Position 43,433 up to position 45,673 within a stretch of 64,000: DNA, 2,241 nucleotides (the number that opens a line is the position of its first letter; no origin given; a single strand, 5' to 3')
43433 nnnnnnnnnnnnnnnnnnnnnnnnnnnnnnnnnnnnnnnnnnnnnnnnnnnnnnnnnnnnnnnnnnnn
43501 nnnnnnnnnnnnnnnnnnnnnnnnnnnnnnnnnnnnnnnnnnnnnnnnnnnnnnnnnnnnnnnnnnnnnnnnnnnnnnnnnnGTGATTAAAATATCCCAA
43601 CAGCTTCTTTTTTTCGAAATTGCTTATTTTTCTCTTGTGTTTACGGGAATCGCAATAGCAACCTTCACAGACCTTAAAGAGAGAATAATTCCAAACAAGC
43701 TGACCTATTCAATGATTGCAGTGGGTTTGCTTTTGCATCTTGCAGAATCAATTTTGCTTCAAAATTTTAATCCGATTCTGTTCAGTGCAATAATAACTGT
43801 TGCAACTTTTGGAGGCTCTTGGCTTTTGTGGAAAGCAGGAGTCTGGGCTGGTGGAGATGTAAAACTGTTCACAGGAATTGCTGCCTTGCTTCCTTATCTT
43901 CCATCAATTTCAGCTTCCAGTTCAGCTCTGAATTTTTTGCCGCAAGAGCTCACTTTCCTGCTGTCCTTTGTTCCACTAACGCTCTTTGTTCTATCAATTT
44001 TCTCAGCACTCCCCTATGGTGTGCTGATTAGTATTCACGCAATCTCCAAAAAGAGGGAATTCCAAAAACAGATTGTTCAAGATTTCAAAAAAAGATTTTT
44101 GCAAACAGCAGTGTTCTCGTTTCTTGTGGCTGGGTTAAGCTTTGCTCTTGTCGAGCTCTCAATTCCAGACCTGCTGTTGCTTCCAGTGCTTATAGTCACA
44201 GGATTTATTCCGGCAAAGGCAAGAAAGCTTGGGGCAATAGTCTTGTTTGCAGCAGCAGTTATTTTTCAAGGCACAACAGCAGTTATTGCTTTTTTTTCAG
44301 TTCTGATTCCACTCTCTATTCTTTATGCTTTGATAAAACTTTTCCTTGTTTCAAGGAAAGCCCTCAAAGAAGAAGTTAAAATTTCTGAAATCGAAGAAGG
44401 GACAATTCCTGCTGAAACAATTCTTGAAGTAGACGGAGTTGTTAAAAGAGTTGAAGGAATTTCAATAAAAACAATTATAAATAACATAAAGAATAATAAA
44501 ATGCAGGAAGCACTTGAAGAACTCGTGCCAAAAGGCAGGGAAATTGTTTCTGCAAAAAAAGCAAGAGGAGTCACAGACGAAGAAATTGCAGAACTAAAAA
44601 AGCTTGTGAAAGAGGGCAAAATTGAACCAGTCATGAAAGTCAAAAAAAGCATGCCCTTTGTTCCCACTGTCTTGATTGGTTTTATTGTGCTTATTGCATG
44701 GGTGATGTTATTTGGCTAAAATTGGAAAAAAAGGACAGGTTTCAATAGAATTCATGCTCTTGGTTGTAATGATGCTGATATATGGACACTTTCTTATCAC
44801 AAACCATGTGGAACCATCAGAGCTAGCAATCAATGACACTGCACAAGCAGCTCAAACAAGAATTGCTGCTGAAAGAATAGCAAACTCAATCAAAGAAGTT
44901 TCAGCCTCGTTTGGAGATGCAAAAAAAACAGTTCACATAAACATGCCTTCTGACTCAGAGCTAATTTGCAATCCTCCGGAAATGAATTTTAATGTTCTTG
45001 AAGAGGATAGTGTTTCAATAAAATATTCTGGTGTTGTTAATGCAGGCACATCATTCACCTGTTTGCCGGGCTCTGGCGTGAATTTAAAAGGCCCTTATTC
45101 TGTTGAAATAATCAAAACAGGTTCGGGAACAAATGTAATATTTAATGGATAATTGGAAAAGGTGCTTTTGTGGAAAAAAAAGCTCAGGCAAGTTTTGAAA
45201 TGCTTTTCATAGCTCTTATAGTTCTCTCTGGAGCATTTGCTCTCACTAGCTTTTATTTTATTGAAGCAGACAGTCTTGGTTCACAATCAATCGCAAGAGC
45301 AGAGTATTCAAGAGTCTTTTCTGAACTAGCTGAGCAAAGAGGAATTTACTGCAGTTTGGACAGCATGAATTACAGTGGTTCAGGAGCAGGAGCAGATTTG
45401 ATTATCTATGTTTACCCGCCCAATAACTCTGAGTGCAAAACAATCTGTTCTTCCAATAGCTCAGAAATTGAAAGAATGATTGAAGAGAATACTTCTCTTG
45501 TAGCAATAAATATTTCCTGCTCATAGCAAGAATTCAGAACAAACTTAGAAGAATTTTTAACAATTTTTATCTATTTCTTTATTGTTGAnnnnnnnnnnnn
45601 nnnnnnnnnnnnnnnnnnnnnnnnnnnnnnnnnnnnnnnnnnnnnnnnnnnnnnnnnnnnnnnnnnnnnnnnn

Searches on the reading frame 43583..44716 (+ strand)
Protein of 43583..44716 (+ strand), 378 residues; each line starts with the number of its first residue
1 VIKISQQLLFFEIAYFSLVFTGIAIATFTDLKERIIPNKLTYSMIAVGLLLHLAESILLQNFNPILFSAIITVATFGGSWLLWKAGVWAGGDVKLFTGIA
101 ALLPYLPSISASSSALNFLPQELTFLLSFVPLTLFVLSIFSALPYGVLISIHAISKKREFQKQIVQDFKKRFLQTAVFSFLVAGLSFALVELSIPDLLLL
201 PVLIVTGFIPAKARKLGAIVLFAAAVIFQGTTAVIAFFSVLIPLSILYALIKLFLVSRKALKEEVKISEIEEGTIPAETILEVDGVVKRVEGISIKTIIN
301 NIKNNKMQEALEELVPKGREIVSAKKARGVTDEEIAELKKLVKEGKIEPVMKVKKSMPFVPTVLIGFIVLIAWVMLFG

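Call 39: search_protein_families(library=pfam, proteins=[window:43583-44716:+], max_evalue=0.01)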
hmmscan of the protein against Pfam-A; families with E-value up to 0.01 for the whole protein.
window:43583-44716:+ (378 aa): 3 families
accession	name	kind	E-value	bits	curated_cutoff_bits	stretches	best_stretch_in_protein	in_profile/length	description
PF01478.23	Peptidase_A24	-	6.9e-15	55.8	26.5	1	20-143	4-100/104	Type IV leader peptidase family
PF06819.16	Arc_PepC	-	2.1e-14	54.1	23.4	1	244-350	9-107/110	Archaeal Peptidase A24 C-terminal Domain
PF06847.16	Arc_PepC_II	-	0.0002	22.3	29.9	1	301-371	16-88/93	Archaeal Peptidase A24 C-terminus Type II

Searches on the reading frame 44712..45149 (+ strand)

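Call 39: search_protein_families(library=pfam, proteins=[window:44712-45149:+], max_evalue=0.01)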
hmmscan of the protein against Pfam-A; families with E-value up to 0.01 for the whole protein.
window:44712-45149:+ (146 aa): 1 family
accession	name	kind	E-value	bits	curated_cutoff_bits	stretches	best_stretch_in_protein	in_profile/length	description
PF04021.17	Class_IIIsignal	-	0.00044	20.6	23.7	1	6-22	1-17/27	Class III signal peptide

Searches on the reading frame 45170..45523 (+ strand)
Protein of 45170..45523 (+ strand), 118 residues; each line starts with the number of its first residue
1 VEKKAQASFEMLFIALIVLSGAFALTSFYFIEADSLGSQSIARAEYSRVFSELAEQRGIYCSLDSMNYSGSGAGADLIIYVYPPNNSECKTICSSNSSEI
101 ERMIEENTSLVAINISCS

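Call 39: search_protein_families(library=pfam, proteins=[window:45170-45523:+], max_evalue=0.01)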
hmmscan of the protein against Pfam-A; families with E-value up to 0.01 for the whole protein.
window:45170-45523:+ (118 aa): 1 family
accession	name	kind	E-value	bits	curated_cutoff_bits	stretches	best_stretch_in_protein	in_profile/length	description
PF04021.17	Class_IIIsignal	-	0.0063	16.9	23.7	0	3-27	1-25/27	Class III signal peptide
